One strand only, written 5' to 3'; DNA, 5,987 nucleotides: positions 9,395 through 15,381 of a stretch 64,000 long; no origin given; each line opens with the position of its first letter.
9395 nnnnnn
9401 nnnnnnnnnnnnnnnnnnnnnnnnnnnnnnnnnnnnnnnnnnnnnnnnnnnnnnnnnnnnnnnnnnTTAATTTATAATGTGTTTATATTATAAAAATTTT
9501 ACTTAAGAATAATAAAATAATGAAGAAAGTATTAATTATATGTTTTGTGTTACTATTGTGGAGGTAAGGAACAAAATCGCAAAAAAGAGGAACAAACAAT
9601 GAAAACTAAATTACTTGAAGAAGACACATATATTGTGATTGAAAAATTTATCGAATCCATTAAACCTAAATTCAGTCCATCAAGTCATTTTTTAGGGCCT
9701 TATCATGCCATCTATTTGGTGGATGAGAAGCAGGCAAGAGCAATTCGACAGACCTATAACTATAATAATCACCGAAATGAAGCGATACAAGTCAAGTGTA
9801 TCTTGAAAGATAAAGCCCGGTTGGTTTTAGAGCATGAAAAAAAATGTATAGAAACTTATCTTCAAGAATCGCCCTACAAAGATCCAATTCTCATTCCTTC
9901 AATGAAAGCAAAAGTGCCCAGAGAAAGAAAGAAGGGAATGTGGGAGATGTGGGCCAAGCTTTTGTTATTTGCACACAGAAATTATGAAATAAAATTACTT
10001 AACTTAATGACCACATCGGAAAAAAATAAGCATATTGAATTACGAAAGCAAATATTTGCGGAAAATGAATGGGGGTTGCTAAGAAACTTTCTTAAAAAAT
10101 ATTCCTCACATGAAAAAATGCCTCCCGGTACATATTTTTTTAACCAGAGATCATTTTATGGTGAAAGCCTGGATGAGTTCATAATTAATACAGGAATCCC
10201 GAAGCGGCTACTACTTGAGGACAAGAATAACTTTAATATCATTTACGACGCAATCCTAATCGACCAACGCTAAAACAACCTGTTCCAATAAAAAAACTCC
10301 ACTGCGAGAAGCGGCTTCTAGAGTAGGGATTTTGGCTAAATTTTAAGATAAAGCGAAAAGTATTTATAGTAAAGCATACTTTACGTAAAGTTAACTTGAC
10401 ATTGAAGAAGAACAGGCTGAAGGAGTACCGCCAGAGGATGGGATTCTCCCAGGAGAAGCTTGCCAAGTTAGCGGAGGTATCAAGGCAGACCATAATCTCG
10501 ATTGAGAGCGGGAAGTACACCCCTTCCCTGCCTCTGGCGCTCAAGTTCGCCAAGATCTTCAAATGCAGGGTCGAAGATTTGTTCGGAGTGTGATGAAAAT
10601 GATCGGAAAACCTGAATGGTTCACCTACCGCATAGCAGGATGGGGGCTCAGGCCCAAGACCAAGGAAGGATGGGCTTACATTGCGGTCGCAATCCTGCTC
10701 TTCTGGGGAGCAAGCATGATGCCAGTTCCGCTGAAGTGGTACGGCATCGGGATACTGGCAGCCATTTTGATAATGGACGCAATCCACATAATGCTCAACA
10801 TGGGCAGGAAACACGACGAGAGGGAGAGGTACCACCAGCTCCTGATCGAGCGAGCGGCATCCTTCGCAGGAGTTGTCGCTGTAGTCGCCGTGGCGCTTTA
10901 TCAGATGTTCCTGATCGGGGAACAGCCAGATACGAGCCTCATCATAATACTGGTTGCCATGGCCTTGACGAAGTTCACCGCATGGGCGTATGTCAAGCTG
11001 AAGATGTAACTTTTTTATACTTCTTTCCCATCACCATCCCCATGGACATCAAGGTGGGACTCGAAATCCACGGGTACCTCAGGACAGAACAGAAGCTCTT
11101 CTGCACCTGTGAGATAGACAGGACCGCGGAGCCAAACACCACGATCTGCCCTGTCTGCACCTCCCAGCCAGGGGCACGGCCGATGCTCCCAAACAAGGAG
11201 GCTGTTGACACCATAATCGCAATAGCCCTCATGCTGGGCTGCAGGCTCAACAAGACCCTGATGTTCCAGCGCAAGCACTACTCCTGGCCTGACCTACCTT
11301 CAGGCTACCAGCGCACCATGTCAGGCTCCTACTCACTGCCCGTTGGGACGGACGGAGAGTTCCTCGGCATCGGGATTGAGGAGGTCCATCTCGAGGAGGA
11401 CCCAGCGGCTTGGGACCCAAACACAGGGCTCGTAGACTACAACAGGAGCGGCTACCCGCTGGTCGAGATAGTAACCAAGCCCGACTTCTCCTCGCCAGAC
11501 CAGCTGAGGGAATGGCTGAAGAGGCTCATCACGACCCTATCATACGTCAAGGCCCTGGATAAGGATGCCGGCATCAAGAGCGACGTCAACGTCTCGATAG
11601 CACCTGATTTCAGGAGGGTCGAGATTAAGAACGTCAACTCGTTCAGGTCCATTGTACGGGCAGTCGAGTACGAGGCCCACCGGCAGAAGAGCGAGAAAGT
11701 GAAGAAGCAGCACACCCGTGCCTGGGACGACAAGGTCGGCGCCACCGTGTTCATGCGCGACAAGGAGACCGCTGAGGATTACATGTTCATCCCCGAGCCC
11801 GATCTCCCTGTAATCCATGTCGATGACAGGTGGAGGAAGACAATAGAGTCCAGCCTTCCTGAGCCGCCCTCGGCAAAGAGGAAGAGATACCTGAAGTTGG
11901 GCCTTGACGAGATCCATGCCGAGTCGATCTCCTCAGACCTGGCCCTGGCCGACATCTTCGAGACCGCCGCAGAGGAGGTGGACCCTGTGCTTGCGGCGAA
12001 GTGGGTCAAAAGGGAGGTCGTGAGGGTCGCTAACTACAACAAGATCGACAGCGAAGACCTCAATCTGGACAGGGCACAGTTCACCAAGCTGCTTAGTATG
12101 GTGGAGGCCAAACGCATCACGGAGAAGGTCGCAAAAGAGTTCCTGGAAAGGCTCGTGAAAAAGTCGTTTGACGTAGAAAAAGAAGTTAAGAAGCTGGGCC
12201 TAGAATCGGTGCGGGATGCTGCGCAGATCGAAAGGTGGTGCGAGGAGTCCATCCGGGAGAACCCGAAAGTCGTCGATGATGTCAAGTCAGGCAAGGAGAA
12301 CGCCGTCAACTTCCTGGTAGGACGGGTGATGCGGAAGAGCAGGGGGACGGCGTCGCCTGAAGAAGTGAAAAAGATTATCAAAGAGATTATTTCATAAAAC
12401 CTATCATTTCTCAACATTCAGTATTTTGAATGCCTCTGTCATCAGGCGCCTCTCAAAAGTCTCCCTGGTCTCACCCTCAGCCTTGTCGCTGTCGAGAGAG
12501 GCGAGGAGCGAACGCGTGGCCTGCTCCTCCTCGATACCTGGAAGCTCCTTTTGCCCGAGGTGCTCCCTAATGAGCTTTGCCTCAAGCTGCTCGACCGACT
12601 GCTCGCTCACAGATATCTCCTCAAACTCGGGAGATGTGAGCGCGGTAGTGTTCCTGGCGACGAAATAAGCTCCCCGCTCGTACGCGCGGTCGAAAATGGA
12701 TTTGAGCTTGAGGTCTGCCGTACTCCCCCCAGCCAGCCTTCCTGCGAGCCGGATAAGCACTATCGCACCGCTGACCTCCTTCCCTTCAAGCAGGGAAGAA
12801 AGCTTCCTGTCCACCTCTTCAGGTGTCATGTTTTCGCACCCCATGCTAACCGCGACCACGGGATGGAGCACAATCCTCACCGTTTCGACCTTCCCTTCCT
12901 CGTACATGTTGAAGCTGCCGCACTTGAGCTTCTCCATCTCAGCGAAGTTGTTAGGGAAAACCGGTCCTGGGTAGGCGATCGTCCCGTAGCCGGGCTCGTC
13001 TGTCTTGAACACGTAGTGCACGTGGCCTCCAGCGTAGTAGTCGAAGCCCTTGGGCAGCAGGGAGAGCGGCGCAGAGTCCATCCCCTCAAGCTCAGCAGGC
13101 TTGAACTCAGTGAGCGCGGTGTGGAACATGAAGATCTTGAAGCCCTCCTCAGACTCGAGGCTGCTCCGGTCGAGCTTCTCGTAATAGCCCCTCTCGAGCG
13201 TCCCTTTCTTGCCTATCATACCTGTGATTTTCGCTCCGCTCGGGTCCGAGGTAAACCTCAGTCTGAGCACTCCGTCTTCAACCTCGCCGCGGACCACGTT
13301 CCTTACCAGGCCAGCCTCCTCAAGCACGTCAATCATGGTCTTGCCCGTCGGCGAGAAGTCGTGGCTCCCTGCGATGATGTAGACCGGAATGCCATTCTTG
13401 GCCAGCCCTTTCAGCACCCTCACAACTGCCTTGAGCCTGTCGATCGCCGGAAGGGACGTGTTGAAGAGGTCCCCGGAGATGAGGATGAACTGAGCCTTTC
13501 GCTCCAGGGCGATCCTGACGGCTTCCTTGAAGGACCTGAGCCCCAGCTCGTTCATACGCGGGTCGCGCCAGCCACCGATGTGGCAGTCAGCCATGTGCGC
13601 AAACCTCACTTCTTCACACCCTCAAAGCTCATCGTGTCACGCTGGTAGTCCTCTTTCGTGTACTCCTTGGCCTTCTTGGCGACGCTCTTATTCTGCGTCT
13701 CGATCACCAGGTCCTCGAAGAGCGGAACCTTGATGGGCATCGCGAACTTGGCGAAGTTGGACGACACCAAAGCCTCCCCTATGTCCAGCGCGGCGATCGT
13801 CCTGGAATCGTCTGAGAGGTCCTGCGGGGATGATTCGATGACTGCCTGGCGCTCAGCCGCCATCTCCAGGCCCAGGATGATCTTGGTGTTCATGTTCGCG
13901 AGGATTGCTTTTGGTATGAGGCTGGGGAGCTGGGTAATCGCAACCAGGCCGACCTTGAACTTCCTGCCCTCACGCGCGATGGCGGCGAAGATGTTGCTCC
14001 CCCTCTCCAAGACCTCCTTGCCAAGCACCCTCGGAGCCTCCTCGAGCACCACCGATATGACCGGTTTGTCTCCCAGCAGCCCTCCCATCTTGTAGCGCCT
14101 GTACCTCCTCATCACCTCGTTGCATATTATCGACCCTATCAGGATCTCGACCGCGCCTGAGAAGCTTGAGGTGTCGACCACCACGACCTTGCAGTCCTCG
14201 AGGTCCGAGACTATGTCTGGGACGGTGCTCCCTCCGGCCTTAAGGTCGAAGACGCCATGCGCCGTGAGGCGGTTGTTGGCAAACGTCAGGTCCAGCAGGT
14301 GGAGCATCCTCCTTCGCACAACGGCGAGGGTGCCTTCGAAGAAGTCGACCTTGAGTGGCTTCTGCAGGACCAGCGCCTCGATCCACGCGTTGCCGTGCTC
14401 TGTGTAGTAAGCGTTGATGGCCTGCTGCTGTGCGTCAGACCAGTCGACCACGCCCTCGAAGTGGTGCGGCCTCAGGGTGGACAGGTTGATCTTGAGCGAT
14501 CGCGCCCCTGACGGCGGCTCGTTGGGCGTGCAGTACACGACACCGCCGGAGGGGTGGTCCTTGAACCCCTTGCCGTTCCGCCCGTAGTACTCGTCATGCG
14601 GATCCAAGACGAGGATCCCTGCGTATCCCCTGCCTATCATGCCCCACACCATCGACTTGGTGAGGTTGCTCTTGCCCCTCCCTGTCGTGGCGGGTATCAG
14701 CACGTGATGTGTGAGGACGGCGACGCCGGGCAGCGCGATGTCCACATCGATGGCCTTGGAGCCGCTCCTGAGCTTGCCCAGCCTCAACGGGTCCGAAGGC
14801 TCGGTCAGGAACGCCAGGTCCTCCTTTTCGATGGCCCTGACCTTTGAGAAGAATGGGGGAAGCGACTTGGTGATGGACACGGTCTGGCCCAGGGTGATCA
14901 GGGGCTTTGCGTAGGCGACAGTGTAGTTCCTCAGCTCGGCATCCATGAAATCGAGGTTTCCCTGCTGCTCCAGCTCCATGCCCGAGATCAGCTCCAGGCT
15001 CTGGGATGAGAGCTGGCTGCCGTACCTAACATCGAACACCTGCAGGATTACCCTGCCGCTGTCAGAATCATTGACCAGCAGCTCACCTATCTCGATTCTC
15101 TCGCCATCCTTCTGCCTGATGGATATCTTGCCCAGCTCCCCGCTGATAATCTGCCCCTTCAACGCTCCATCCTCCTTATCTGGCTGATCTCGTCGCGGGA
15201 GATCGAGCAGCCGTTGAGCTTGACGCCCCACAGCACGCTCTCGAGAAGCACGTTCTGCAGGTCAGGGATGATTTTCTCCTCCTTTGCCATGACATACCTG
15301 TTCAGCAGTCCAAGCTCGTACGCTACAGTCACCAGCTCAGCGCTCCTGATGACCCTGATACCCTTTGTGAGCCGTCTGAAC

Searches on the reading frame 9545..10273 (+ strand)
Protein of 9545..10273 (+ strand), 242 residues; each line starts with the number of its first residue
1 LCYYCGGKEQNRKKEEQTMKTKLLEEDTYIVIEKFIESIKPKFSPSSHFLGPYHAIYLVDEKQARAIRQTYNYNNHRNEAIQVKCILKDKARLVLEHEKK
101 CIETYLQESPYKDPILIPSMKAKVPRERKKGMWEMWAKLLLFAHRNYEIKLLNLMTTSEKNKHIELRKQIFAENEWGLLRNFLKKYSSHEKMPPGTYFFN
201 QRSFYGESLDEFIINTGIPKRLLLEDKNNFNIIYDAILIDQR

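Call 28: search_protein_families(library=pfam, proteins=[window:9545-10273:+], max_evalue=0.01)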
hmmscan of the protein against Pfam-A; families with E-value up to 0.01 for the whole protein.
window:9545-10273:+ (242 aa): 0 families

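Call 47: search_protein_families(library=phrogs, proteins=[window:9545-10273:+], max_evalue=0.001)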
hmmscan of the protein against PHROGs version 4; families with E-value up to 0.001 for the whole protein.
window:9545-10273:+ (242 aa): 0 families

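Call 48: search_protein_families(library=padloc, proteins=[window:9545-10273:+], max_evalue=0.001)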
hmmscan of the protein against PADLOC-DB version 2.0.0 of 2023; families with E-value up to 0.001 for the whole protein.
window:9545-10273:+ (242 aa): 0 families

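Call 61: find_related_loci(query=window:9545-10273:+, collection=viral_contigs, flank=5000)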
Query window:9545-10273:+ (242 aa) in viral_contigs; peptide patterns used: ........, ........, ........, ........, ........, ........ (x = any residue, [..] = any of these).
2 stretches matched a pattern, but none encodes a relative of the query by tblastn (E <= 1e-3).

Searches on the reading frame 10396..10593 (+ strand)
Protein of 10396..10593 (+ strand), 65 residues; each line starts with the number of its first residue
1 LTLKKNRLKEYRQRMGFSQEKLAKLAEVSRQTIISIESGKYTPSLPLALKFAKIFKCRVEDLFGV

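Call 28: search_protein_families(library=pfam, proteins=[window:10396-10593:+], max_evalue=0.01)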
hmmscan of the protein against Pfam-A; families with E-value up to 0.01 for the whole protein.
window:10396-10593:+ (65 aa): 5 families
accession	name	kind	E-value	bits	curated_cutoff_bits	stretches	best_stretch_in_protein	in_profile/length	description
PF01381.28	HTH_3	-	1.3e-15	57.6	23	1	8-62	1-55/55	Helix-turn-helix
PF13560.12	HTH_31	-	1.1e-09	38.9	27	1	7-56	5-55/64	Helix-turn-helix domain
PF12844.13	HTH_19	-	4.2e-09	36.6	30.2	1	6-54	2-47/64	Helix-turn-helix domain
PF13443.12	HTH_26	-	3.2e-08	34.1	22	1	7-64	1-59/63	Cro/C1-type HTH DNA-binding domain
PF13413.12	HTH_25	-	0.00052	20.2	24.6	1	7-42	1-36/62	Helix-turn-helix domain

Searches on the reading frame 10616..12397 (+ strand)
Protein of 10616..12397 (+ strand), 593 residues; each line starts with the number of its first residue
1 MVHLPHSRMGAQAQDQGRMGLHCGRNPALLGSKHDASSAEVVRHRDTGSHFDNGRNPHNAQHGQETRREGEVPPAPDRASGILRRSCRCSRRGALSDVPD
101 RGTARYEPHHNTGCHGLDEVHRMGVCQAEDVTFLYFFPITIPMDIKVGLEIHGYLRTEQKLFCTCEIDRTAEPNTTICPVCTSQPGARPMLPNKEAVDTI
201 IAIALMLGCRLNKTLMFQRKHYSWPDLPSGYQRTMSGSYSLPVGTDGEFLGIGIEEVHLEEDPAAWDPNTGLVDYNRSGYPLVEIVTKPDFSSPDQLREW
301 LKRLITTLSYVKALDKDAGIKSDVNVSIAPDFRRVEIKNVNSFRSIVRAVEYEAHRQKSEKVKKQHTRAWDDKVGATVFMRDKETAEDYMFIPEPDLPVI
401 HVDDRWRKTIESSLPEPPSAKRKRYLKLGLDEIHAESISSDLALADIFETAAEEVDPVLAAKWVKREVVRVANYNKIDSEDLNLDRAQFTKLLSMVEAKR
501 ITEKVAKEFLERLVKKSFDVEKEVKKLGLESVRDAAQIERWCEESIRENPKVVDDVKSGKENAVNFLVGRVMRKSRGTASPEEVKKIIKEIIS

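Call 39: search_protein_families(library=pfam, proteins=[window:10616-12397:+], max_evalue=0.000001)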
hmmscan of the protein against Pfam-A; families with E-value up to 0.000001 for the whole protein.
window:10616-12397:+ (593 aa): 2 families
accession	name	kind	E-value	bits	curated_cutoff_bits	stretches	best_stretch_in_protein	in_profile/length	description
PF02934.20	GatB_N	-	8.9e-78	261.7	23.4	1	146-406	2-275/277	GatB/GatE catalytic domain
PF02637.23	GatB_Yqey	-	1.5e-38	132.4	27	1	446-592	1-148/148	GatB domain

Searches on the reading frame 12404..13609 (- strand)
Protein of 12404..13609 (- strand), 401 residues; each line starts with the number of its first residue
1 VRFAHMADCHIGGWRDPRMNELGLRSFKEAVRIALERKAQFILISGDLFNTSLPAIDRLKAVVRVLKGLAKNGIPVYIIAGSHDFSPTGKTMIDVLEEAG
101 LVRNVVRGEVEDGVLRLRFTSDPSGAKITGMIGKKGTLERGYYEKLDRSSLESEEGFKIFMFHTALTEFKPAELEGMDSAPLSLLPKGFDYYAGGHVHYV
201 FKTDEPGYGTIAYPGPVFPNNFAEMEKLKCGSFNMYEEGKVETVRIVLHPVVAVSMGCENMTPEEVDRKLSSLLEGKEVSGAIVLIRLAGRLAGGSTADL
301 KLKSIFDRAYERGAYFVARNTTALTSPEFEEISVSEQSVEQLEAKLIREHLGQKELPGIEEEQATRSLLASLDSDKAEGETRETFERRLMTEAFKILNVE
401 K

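Call 39: search_protein_families(library=pfam, proteins=[window:12404-13609:-], max_evalue=0.000001)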
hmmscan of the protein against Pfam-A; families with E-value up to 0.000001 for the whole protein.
window:12404-13609:- (401 aa): 1 family
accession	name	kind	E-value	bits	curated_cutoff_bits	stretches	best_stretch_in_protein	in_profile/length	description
PF00149.33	Metallophos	-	6.3e-13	50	21.5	1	1-199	1-190/191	Calcineurin-like phosphoesterase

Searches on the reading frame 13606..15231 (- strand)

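Call 39: search_protein_families(library=pfam, proteins=[window:13606-15231:-], max_evalue=0.000001)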
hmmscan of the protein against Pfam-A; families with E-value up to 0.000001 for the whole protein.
window:13606-15231:- (541 aa): 1 family
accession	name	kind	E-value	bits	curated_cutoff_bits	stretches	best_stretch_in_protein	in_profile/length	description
PF01935.23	DUF87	-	7.8e-22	78.9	23.2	1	150-373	2-220/220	Helicase HerA, central domain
